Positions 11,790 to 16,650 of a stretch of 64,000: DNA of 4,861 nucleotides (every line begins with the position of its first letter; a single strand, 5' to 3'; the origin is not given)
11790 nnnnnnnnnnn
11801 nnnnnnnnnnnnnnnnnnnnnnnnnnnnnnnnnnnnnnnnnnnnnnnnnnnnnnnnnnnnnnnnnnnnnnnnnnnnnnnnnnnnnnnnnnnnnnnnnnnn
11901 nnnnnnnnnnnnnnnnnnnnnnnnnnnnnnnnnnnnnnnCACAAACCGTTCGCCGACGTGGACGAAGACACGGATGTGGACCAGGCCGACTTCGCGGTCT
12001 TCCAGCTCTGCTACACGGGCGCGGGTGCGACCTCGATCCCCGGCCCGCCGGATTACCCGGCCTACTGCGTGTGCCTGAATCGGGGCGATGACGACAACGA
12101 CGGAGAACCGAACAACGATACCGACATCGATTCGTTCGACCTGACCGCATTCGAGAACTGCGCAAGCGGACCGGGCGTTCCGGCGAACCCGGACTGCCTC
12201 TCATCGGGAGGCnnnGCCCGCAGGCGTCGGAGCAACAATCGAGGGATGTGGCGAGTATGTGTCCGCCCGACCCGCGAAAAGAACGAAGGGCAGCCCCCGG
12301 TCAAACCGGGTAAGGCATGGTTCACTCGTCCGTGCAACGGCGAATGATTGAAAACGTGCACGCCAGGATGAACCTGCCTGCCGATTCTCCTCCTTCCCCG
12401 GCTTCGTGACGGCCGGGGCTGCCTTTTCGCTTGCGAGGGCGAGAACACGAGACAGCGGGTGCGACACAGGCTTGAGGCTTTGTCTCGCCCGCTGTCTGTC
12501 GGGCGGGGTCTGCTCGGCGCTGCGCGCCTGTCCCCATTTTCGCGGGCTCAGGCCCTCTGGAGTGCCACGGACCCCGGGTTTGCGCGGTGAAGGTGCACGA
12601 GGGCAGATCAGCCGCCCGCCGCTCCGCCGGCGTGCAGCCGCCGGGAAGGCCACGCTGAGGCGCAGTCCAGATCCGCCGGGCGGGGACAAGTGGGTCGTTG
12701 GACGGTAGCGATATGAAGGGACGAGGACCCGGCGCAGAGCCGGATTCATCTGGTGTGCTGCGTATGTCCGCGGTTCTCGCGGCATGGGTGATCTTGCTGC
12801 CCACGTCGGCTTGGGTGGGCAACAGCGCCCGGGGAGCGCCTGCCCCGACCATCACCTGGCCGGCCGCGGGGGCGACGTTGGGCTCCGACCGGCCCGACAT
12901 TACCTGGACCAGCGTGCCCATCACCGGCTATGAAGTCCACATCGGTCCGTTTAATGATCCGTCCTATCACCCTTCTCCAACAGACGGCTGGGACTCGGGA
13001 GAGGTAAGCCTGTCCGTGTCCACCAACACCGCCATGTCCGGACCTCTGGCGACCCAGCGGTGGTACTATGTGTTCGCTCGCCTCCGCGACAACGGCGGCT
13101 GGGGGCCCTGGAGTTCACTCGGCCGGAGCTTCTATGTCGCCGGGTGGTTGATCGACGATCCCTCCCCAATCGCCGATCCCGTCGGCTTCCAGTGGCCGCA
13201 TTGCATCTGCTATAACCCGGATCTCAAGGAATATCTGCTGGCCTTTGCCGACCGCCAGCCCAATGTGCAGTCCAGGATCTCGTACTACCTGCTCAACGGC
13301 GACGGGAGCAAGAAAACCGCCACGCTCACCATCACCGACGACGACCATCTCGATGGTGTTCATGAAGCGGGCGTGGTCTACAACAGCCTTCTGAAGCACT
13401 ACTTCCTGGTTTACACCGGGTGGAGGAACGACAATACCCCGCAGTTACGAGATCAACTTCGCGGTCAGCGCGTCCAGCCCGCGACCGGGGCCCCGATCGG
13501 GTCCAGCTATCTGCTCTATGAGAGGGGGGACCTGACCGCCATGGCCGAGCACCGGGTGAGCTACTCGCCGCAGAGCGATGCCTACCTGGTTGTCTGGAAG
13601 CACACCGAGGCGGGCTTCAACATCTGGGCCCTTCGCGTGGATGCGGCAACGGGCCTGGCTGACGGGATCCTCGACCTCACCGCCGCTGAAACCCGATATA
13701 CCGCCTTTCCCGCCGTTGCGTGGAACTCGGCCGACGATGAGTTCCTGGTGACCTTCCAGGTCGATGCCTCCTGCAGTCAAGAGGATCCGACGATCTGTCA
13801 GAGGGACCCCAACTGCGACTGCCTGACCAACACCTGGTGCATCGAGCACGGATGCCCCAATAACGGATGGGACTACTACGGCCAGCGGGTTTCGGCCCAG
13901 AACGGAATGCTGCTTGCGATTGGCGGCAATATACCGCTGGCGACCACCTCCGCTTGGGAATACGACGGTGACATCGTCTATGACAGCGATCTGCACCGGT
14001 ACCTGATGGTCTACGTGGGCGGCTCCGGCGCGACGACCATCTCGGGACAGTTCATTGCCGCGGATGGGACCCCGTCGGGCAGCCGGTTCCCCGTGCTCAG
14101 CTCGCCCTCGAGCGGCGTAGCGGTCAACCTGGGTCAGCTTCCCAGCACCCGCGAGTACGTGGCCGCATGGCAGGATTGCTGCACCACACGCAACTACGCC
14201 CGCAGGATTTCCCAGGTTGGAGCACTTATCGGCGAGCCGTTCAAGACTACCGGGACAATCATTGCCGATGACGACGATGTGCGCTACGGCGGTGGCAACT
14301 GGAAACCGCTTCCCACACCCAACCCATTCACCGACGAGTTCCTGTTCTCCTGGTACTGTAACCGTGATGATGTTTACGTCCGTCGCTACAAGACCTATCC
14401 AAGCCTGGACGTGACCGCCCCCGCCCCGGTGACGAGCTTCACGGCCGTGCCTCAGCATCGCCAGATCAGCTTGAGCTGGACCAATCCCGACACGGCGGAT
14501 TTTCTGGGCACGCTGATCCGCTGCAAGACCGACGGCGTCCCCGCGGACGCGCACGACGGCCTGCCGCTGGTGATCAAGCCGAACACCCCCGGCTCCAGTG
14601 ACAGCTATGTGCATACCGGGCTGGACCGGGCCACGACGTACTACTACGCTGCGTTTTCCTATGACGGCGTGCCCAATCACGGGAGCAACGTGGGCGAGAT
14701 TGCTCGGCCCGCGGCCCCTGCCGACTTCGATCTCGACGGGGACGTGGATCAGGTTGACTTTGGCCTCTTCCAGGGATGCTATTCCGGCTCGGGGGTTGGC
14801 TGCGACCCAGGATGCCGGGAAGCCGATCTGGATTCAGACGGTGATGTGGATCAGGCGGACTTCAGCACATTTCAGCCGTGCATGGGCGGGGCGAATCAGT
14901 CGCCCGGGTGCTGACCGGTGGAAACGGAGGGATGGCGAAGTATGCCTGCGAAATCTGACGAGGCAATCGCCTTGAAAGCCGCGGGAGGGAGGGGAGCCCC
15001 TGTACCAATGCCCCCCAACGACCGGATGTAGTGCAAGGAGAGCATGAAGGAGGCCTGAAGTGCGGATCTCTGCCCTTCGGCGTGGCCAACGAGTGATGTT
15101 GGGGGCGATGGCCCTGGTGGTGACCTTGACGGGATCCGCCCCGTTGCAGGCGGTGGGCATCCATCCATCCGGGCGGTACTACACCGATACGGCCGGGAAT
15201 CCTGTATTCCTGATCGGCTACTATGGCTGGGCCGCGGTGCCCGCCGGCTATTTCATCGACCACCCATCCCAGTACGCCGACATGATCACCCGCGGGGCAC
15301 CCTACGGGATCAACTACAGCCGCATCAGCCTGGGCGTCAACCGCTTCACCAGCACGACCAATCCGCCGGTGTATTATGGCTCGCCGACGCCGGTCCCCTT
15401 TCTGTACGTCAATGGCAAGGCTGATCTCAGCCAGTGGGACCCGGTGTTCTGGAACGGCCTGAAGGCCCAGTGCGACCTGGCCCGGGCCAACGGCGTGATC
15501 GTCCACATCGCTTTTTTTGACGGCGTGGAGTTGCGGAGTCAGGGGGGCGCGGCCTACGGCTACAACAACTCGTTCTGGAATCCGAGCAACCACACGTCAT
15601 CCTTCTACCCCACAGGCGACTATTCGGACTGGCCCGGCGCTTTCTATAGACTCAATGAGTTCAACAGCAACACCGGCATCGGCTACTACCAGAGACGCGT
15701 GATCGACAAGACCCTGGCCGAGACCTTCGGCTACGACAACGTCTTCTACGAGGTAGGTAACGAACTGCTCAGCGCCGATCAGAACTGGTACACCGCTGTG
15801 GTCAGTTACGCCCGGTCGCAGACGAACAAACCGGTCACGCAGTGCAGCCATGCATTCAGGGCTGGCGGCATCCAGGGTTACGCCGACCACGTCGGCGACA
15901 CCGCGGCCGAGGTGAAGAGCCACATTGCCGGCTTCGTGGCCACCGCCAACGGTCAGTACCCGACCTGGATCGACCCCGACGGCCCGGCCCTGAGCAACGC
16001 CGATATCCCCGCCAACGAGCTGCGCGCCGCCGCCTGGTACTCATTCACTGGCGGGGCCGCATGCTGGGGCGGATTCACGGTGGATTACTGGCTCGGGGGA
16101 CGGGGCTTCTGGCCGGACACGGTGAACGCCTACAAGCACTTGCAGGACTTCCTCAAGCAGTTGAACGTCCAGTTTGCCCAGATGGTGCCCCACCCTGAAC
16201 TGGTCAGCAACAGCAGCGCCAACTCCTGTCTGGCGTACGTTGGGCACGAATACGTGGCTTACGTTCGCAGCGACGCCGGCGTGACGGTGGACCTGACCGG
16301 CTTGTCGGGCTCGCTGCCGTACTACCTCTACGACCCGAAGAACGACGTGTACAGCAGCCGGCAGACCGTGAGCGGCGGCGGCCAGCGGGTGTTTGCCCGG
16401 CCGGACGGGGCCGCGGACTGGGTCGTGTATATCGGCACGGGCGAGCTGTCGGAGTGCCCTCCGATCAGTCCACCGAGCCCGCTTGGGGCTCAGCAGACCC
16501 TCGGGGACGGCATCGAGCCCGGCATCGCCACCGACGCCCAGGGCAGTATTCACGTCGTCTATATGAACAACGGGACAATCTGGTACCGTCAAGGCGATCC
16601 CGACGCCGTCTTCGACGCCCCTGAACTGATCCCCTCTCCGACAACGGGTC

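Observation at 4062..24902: Seven signal-peptide-bearing giants share a double EF-hand, dockerin-like C-terminal module with no cohesin-like partner in sight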

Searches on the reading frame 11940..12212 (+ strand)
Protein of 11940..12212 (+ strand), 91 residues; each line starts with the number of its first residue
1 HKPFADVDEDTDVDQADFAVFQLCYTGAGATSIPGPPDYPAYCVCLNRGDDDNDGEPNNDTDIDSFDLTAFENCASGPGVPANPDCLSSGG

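Call 14: search_protein_families(library=pfam, proteins=[window:11940-12212:+], max_evalue=10)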
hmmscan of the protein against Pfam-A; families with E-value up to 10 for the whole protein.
window:11940-12212:+ (91 aa): 1 family
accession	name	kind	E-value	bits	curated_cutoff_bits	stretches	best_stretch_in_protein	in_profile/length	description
PF00404.24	Dockerin_1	-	0.0036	17.9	22.9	2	6-20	3-17/57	Dockerin type I domain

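Call 63: search_protein_families(library=ncbifam, proteins=[window:11940-12212:+], max_evalue=10)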
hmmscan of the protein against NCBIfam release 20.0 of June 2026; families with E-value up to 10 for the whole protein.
window:11940-12212:+ (91 aa): 0 families

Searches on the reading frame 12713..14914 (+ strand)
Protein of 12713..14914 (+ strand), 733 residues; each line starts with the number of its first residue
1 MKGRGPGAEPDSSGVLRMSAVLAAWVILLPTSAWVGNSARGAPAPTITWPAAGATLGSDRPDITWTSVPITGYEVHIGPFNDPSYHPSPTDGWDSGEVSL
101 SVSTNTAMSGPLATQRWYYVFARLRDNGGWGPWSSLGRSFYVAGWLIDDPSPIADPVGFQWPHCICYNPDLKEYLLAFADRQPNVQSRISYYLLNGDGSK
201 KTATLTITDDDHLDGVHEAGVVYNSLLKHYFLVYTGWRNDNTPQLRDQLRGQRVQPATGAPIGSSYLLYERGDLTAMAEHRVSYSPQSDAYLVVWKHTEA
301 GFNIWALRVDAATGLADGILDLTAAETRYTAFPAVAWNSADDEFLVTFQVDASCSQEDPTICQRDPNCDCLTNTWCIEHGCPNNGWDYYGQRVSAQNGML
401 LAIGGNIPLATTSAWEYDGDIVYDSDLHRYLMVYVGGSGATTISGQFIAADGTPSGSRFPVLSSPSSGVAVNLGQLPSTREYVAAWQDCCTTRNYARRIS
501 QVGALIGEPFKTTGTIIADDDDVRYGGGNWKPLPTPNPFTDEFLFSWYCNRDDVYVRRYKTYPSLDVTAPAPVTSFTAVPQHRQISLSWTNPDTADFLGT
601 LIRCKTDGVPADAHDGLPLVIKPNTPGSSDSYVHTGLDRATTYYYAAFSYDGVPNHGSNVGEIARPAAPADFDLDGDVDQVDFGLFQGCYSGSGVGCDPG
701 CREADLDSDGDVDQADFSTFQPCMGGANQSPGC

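Call 10: search_protein_families(library=pfam, proteins=[window:12713-14914:+], max_evalue=0.1)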
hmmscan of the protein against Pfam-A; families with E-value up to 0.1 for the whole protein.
window:12713-14914:+ (733 aa): 2 families
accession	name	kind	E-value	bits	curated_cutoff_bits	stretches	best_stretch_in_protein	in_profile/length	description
PF00041.27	fn3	-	6.3e-05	23.5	25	0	63-134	18-78/84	Fibronectin type III domain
PF00404.24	Dockerin_1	-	0.012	16.2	22.9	1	670-718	2-50/57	Dockerin type I domain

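Call 11: search_protein_families(library=ncbifam, proteins=[window:12713-14914:+], max_evalue=0.1)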
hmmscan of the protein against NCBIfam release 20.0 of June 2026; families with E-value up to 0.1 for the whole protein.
window:12713-14914:+ (733 aa): 0 families

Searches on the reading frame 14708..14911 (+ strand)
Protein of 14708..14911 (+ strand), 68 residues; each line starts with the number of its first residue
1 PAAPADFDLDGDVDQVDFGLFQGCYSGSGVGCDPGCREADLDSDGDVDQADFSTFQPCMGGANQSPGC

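Call 14: search_protein_families(library=pfam, proteins=[window:14708-14911:+], max_evalue=10)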
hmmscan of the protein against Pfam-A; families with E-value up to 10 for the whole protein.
window:14708-14911:+ (68 aa): 5 families
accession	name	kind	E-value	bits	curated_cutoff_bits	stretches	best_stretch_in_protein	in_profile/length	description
PF00404.24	Dockerin_1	-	0.0021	18.7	22.9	1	5-53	2-50/57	Dockerin type I domain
PF13517.12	FG-GAP_3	-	0.32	12.1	26.9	2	39-48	49-58/61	FG-GAP-like repeat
PF00036.39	EF-hand_1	-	0.42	10.7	25.4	1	37-54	7-24/29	EF hand domain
PF13833.12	EF-hand_8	-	1.3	9.3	28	1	37-53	32-48/54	EF-hand domain pair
PF13202.12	EF-hand_5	-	1.9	8.6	25.9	1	37-55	6-24/25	EF hand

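Call 63: search_protein_families(library=ncbifam, proteins=[window:14708-14911:+], max_evalue=10)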
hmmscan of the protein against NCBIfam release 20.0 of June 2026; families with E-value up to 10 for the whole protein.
window:14708-14911:+ (68 aa): 1 family
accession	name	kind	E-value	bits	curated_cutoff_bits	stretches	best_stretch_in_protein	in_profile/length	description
NF033763.1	exchanger_TraB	exception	1.2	7.1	700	1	5-58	318-370/522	outer membrane exchange protein TraB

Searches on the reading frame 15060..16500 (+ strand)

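Call 59: search_solved_structures(query=window:15060-16500:+, max_evalue=0.1)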
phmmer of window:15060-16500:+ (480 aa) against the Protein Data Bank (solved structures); distinct sequences matched with E-value up to 0.1: 0.
